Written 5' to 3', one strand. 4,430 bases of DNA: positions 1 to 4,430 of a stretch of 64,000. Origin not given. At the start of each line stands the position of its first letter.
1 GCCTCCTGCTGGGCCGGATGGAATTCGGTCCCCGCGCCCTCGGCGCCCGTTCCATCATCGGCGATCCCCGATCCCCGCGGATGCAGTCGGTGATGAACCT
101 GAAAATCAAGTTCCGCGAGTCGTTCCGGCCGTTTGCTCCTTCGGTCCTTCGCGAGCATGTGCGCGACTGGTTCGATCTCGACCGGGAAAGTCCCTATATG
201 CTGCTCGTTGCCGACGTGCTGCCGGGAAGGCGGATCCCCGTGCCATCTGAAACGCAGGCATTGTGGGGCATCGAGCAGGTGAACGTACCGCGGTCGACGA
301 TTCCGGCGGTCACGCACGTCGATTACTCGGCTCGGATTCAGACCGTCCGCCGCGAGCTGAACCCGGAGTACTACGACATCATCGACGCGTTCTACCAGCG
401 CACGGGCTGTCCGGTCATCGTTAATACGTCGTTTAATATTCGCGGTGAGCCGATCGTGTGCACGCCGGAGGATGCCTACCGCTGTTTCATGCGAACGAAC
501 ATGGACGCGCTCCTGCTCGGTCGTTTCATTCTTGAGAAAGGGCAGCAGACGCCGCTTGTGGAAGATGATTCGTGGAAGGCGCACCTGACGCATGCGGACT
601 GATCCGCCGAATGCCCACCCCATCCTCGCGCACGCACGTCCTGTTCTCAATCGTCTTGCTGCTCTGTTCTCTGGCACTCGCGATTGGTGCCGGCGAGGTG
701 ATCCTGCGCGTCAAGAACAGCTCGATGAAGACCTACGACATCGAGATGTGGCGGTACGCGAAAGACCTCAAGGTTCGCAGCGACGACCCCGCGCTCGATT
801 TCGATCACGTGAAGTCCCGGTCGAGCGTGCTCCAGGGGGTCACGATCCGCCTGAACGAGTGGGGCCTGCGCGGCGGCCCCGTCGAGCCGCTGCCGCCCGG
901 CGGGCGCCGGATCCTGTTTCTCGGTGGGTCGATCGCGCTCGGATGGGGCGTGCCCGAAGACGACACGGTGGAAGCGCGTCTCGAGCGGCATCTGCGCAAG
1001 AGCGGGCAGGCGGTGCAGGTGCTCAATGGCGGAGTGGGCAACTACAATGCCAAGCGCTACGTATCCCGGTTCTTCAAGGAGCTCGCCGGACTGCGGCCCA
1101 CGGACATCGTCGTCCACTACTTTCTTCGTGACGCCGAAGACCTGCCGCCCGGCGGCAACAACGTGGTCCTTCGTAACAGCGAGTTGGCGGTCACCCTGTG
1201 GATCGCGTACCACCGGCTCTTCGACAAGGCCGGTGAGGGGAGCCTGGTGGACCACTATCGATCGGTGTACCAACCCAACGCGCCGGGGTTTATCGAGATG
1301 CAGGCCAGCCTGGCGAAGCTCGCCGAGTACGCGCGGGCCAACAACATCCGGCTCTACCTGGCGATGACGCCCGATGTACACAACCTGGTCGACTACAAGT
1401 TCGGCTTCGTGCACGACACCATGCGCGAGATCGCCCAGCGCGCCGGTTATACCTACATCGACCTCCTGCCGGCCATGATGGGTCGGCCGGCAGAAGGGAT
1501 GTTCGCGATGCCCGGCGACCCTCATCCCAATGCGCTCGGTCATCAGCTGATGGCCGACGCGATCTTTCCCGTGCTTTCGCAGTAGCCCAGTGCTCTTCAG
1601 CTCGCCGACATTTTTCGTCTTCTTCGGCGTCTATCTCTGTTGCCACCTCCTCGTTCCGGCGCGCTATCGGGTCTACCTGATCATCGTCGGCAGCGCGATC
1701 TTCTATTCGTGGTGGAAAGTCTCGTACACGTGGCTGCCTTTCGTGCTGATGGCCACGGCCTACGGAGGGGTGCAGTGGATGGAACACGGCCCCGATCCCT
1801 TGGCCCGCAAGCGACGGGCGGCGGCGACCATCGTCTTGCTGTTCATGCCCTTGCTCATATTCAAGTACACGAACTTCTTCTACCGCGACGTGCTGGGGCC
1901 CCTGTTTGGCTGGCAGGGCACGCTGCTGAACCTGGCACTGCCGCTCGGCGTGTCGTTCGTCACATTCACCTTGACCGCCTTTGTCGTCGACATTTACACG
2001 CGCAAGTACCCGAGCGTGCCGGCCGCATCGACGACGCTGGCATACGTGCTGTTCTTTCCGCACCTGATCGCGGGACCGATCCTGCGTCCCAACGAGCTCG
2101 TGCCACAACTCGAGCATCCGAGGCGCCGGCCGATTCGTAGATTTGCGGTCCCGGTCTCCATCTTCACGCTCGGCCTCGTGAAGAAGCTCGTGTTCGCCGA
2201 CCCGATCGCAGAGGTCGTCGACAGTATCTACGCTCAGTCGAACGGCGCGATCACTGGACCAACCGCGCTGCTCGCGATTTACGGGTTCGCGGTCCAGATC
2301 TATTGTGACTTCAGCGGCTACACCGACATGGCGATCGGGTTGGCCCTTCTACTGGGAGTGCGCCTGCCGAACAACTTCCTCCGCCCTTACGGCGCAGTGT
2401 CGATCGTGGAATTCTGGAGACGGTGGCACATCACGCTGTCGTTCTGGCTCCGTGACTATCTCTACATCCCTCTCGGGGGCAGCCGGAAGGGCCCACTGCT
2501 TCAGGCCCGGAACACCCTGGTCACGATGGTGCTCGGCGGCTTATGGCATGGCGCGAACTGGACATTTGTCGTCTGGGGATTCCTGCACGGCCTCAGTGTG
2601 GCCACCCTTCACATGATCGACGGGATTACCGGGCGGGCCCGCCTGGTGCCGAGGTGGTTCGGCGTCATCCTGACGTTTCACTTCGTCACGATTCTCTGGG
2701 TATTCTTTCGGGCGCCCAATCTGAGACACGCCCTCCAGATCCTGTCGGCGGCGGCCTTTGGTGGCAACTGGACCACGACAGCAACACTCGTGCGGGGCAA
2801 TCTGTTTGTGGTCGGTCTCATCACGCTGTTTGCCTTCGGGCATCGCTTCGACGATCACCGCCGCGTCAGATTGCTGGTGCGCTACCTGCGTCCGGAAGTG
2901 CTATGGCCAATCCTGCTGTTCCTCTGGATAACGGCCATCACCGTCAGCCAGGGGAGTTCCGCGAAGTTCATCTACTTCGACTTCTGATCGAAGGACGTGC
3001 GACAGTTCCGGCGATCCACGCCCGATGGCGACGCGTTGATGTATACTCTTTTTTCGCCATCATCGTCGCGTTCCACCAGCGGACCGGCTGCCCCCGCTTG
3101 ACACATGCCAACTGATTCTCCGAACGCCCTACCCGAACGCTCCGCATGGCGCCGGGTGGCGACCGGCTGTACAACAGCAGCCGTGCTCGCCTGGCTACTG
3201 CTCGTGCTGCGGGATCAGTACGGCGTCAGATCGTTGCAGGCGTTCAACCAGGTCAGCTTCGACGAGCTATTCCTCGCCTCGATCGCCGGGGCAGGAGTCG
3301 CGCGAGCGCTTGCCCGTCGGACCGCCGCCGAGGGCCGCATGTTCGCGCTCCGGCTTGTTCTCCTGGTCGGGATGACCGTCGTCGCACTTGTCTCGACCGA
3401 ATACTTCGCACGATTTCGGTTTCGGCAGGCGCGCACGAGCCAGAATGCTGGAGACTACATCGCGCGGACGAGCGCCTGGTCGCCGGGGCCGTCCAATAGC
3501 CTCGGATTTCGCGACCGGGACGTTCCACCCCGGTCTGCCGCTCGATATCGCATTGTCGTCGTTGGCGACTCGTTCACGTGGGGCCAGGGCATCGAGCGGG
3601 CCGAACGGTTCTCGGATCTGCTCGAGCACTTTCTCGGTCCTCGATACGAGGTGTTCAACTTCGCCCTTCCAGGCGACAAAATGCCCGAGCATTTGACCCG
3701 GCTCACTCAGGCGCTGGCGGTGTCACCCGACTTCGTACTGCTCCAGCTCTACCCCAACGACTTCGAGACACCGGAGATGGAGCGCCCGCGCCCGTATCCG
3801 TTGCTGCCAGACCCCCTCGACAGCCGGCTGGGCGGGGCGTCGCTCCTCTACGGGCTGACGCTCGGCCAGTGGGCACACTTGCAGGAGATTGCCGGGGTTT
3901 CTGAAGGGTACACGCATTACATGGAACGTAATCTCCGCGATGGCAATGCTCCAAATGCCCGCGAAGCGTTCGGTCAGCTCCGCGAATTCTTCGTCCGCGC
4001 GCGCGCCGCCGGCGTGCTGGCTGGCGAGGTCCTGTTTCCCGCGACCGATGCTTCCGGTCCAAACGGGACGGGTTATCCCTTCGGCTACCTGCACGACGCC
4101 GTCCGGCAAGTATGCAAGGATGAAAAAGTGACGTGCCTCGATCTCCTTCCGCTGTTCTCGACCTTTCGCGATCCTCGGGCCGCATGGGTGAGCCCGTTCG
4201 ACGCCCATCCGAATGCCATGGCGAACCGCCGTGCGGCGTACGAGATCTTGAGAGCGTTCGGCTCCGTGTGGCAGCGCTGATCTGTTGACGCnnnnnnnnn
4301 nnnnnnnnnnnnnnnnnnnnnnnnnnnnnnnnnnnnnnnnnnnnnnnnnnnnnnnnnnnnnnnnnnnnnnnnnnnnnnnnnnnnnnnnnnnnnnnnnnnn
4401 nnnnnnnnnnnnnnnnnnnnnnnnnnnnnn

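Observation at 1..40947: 41-kb glycan locus built around eight GT-C-like polytopic proteins: candidate expanded periplasmic glycosylation system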

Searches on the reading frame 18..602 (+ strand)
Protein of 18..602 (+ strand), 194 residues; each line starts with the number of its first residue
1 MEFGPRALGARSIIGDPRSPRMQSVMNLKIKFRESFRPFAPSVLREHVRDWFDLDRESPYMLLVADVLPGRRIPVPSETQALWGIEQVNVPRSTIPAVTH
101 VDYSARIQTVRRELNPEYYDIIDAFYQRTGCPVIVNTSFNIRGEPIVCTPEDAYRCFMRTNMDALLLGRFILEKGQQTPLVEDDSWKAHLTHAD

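Call 4: search_protein_families(library=pfam, proteins=[window:18-602:+], max_evalue=0.01)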
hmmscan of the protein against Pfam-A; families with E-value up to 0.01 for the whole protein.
window:18-602:+ (194 aa): 2 families
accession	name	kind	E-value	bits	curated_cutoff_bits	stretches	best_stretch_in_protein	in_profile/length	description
PF16861.10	Carbam_trans_C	-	6.3e-67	224.8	27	1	1-174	17-170/170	Carbamoyltransferase C-terminus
PF01300.24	Sua5_yciO_yrdC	-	0.0034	17.3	25.1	1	121-181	108-165/178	Telomere recombination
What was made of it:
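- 18..602 (+): Carbamoyltransferase, C-terminal part (gene cut by the window start). Pfam Carbam_trans_C 6.3e-67 (call 4)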

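Call 79: search_protein_families(library=pfam, proteins=[window:18-602:+], max_evalue=0.01)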
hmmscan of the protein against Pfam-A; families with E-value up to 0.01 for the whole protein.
window:18-602:+ (194 aa): 2 families
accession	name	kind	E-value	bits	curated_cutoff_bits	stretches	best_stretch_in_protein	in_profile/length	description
PF16861.10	Carbam_trans_C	-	6.3e-67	224.8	27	1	1-174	17-170/170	Carbamoyltransferase C-terminus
PF01300.24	Sua5_yciO_yrdC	-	0.0034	17.3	25.1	1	121-181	108-165/178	Telomere recombination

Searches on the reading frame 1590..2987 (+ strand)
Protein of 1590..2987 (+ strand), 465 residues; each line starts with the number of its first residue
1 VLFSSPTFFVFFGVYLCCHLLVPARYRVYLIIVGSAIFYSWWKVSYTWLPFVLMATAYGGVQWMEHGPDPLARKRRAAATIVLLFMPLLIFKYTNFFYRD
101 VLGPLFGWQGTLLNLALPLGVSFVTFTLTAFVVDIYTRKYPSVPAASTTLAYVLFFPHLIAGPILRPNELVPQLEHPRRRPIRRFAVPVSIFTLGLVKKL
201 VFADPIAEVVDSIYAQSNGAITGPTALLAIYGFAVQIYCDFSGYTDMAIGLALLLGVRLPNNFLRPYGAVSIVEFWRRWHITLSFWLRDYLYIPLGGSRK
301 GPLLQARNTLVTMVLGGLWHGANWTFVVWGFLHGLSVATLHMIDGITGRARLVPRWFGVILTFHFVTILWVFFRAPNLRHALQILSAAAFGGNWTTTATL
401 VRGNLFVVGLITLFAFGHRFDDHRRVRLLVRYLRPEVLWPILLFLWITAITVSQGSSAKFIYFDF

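Call 4: search_protein_families(library=pfam, proteins=[window:1590-2987:+], max_evalue=0.01)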
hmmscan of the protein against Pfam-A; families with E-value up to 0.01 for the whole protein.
window:1590-2987:+ (465 aa): 2 families
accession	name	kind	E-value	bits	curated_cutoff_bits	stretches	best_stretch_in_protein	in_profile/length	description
PF03062.24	MBOAT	-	3.2e-33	115.9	27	1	146-373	81-328/337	MBOAT, membrane-bound O-acyltransferase family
PF23987.1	Phage_holin_10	-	0.0059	17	27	0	378-416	8-43/52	Bacteriophage holin Pam3 gp28 family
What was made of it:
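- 1590..2987 (+): MBOAT membrane O-acyltransferase. Pfam MBOAT 3.2e-33 (call 4)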

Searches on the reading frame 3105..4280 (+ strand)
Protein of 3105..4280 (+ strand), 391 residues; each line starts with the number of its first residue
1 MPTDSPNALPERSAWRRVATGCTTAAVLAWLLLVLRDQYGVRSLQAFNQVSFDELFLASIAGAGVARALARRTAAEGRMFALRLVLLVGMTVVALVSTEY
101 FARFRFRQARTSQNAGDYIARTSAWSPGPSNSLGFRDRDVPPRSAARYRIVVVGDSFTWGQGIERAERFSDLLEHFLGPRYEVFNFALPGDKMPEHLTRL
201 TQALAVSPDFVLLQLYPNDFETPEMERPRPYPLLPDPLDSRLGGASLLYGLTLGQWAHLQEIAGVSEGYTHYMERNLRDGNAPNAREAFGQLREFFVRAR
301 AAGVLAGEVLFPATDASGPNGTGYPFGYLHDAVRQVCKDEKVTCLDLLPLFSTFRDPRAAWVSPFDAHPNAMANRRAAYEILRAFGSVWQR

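Call 4: search_protein_families(library=pfam, proteins=[window:3105-4280:+], max_evalue=0.01)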
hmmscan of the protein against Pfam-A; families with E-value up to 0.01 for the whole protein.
window:3105-4280:+ (391 aa): 2 families
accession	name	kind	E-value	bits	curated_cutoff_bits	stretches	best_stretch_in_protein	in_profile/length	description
PF13472.12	Lipase_GDSL_2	-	2.7e-13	51.3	32.9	1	152-374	1-176/178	GDSL-like Lipase/Acylhydrolase family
PF00657.28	Lipase_GDSL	-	9.2e-07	29.6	23.6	1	150-223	1-92/208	GDSL-like Lipase/Acylhydrolase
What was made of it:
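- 3105..4280 (+): Second membrane-anchored SGNH/GDSL hydrolase. Lipase_GDSL_2 2.7e-13 (call 4)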
